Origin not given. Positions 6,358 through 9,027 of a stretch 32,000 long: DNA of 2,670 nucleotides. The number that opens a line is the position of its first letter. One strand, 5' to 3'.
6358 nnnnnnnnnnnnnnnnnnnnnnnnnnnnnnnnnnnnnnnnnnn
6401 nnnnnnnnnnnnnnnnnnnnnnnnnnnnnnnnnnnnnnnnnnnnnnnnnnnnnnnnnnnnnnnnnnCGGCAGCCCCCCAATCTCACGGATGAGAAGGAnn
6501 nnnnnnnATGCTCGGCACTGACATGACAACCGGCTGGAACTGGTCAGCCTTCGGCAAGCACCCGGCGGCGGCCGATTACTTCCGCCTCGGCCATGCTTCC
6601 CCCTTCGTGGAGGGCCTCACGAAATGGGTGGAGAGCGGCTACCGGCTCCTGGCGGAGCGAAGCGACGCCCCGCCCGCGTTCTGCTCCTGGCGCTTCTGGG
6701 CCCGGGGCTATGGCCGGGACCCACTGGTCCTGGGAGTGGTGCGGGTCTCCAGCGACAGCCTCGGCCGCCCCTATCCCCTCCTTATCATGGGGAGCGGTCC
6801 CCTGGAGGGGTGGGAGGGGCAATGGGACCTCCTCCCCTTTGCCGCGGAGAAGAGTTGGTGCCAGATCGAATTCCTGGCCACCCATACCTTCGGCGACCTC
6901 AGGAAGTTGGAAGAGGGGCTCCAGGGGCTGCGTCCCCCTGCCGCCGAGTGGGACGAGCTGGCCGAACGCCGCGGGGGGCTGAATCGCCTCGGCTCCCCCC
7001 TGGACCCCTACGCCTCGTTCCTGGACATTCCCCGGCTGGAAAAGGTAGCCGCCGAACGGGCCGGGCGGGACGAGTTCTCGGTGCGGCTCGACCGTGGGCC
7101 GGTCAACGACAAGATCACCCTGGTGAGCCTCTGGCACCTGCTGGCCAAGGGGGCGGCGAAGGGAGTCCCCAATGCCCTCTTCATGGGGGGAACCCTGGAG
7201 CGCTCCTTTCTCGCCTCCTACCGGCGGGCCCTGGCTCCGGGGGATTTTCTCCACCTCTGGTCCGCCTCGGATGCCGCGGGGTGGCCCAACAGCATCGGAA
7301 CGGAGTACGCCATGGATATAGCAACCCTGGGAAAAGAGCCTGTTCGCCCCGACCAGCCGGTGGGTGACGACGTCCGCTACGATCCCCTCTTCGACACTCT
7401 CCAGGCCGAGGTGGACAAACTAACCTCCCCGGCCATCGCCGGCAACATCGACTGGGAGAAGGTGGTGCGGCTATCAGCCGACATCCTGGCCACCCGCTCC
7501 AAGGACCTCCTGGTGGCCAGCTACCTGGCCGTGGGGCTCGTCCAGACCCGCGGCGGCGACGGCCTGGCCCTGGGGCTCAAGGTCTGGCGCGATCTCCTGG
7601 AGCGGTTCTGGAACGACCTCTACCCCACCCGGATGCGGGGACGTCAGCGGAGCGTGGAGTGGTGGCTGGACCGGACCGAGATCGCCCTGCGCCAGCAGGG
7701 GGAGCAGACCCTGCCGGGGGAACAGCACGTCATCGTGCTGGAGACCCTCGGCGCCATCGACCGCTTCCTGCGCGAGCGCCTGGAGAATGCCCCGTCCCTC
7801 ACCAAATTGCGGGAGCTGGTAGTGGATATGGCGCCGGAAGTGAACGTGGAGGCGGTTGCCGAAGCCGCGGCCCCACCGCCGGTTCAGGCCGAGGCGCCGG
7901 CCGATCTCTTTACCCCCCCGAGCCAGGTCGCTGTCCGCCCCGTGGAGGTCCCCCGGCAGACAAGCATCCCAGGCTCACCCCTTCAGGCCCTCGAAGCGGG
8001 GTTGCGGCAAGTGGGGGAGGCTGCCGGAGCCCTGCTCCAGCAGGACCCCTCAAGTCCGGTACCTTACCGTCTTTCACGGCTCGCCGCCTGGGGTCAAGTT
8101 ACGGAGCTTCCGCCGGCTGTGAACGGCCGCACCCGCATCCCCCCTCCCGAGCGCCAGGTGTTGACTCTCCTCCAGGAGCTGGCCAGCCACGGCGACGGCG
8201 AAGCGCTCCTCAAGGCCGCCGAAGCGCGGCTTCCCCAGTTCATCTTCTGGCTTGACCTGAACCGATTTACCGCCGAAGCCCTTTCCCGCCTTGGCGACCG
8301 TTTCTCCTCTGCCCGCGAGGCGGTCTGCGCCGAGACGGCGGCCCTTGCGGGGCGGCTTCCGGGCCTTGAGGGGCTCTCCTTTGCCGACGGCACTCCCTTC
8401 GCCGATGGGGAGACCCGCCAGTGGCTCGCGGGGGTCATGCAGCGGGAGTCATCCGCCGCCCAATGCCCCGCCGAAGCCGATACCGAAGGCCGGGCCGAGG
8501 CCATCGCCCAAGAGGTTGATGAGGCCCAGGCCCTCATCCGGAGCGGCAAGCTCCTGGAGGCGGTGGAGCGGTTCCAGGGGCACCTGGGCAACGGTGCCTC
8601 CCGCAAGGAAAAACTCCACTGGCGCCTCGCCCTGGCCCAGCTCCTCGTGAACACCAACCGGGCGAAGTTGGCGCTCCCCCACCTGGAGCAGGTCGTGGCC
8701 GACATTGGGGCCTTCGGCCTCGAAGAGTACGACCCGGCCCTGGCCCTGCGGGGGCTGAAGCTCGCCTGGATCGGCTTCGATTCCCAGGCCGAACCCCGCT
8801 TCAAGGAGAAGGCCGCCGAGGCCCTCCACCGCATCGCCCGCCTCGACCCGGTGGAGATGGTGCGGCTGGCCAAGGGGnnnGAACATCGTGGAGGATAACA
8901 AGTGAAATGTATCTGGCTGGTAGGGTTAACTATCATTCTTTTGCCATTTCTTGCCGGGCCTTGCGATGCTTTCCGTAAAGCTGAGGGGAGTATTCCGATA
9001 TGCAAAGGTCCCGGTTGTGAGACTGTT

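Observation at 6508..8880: TagF (post-translational T6SS repressor) and TssA (assembly cap/priming protein) are encoded as one continuous ORF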

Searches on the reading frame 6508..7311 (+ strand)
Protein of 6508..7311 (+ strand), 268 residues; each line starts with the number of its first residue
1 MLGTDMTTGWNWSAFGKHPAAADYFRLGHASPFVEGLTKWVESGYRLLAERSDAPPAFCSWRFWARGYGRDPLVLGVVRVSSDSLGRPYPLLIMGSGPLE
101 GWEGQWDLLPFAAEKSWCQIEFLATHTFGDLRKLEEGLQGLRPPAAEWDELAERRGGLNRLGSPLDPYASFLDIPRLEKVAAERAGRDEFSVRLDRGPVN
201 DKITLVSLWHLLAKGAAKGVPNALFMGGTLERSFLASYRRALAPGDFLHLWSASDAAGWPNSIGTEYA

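Call 3: search_protein_families(library=pfam, proteins=[window:6508-7311:+], max_evalue=0.01)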
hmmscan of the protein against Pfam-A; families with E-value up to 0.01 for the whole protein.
window:6508-7311:+ (268 aa): 1 family
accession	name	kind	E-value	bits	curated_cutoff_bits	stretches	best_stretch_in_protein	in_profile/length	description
PF09867.14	TagF_N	-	1.5e-10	41.6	27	1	14-130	2-121/135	TagF N-terminal domain, Type VI secretion system-associated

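Call 4: search_protein_families(library=ncbifam, proteins=[window:6508-7311:+], max_evalue=0.01)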
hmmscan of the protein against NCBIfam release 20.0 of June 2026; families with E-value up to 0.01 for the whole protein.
window:6508-7311:+ (268 aa): 1 family
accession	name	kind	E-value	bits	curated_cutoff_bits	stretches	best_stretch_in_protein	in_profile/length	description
TIGR03373.1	VI_minor_4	hypoth_equivalog_domain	8.5e-13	48.6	41.2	1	15-96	3-90/136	type VI secretion system-associated protein TagF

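Call 50: search_solved_structures(query=window:6508-7311:+, max_evalue=1, show_alignments=2)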
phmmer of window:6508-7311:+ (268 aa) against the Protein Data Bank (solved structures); distinct sequences matched with E-value up to 1: 0.

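Call 55: search_solved_structures(query=A3, max_evalue=1, show_alignments=2)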
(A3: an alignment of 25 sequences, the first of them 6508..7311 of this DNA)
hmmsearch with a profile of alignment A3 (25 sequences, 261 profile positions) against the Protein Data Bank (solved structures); distinct sequences matched with E-value up to 1: 10.
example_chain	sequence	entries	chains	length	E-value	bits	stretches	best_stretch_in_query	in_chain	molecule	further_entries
9t0n_A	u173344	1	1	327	8e-06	28.7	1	12-108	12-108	Type VI secretion-associated protein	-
2qnu_A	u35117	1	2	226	0.0049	19.6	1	12-90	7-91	Uncharacterized protein PA0076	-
6iz8_A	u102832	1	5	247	0.0057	19.4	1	12-90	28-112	Type VI secretion-associated protein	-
1lem_B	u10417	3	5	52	0.33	13.6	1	24-61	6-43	LECTIN | LENTIL LECTIN (BETA CHAIN)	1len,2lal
1les_B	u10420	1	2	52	0.34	13.5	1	24-62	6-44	LENTIL LECTIN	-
2b7y_B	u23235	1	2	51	0.48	13.1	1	24-61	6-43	Favin alpha chain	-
2v66_B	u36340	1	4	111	0.52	12.9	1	106-188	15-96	NUCLEAR DISTRIBUTION PROTEIN NUDE-LIKE 1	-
1zhc_A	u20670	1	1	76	0.82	12.3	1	128-194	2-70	hypothetical protein HP1242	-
1lof_D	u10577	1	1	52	0.9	12.1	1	24-62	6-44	LEGUME ISOLECTIN I (BETA CHAIN)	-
1loa_B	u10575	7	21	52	0.91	12.1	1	24-62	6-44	LEGUME ISOLECTIN I (BETA CHAIN)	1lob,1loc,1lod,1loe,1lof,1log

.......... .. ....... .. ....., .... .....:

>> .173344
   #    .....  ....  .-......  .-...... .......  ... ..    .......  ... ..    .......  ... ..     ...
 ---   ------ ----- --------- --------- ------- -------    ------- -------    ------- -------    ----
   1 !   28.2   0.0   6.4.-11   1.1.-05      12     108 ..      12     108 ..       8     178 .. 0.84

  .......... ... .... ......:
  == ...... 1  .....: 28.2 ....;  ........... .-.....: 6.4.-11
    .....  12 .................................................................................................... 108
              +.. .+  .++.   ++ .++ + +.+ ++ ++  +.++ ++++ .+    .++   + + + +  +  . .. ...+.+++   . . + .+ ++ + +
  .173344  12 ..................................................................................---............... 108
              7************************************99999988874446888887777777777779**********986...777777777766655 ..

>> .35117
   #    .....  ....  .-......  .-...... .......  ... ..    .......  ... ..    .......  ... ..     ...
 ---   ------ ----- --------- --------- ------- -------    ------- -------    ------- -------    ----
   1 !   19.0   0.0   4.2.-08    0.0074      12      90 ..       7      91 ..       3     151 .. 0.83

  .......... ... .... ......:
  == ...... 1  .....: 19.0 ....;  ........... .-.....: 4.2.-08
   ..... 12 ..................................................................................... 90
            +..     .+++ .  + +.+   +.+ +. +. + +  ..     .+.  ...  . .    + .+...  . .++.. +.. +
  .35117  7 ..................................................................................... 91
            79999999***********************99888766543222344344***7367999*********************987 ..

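Call 57: search_protein_representatives(protein=window:6508-7311:+)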
Query: 268 residues. Proteins with E-value up to 0.001 (for the whole library): 386; up to 1e-10: 291; up to 1e-30: 173. The best 150 are listed.
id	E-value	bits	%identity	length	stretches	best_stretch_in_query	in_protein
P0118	1.5e-95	336.1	53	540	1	8-268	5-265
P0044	3.9e-95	334.8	55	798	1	8-267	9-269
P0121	3.6e-77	275.8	48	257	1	9-256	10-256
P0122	7.1e-69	248.6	47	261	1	9-257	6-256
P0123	5.5e-67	242.4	44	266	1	6-257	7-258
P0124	6.1e-64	232.4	43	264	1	8-255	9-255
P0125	6.9e-64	232.2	45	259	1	6-255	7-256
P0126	6.2e-63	229.1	47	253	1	6-254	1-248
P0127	1.3e-62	228.1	46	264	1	1-254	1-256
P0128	3.1e-61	223.5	43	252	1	1-253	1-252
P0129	1.9e-60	220.9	41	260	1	6-253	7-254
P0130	4.7e-60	219.6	45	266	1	9-255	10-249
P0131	3.1e-59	217.0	38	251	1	9-254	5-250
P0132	1.2e-58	215.1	40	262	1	9-253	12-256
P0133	2.1e-58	214.3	44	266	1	8-255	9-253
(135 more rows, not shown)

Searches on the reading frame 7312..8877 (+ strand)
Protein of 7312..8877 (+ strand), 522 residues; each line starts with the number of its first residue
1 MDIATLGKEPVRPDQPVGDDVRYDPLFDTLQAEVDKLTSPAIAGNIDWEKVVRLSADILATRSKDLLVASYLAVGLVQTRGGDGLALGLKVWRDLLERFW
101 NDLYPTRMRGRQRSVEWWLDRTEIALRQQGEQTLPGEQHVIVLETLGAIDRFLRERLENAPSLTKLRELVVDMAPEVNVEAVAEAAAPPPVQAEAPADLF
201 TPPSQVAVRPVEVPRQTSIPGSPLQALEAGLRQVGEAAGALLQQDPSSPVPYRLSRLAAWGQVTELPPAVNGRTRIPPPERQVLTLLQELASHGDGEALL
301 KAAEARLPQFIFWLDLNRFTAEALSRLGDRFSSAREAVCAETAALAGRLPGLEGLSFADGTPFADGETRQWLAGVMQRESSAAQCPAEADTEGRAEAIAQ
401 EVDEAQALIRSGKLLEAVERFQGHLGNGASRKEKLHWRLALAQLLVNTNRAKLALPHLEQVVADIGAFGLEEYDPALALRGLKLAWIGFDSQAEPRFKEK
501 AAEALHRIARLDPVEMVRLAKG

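Call 3: search_protein_families(library=pfam, proteins=[window:7312-8877:+], max_evalue=0.01)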
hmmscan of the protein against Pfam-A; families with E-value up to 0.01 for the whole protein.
window:7312-8877:+ (522 aa): 2 families
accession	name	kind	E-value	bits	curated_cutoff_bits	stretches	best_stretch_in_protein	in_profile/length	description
PF16989.10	T6SS_VasJ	-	4.3e-72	243.1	26.2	1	228-482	5-252/255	Type VI secretion, EvfE, EvfF, ImpA, BimE, VC_A0119, VasJ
PF06812.17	ImpA_N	-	4.3e-29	101.5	26.9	1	9-118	2-117/119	ImpA, N-terminal, type VI secretion system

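Call 4: search_protein_families(library=ncbifam, proteins=[window:7312-8877:+], max_evalue=0.01)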
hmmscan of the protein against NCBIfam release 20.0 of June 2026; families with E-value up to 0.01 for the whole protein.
window:7312-8877:+ (522 aa): 3 families
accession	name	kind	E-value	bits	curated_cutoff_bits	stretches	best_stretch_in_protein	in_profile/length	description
TIGR03362.1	VI_chp_7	equivalog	2.7e-137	458.7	230.1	1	4-486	2-476/476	type VI secretion system protein TssA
TIGR03363.1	VI_chp_8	equivalog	8.8e-28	98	160.85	2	9-107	8-113/353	type VI secretion system protein TssA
NF041244.1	IglI_fam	subfamily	2.2e-05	24.5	100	1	47-197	12-168/290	type VI secretion system protein IglI family protein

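Call 51: search_solved_structures(query=window:7312-8877:+, max_evalue=0.01)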
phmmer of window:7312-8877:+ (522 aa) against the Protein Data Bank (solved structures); distinct sequences matched with E-value up to 0.01: 6.
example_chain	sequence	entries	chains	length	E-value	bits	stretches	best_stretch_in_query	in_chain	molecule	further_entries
6rju_A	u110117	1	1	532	7.6e-27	97.3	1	9-479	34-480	Putative type VI secretion protein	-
6riu_A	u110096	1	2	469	3.3e-23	85.3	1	9-478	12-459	Type VI secretion system protein TssA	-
6g7b_D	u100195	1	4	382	1.6e-15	60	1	13-373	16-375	ImpA-related domain protein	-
6g7c_A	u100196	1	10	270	1.6e-14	56.7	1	236-480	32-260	ImpA-related domain protein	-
4yo3_A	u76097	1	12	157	3.6e-10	42.3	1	247-373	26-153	TssA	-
6hs5_A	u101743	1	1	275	6.5e-05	25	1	10-126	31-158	TssA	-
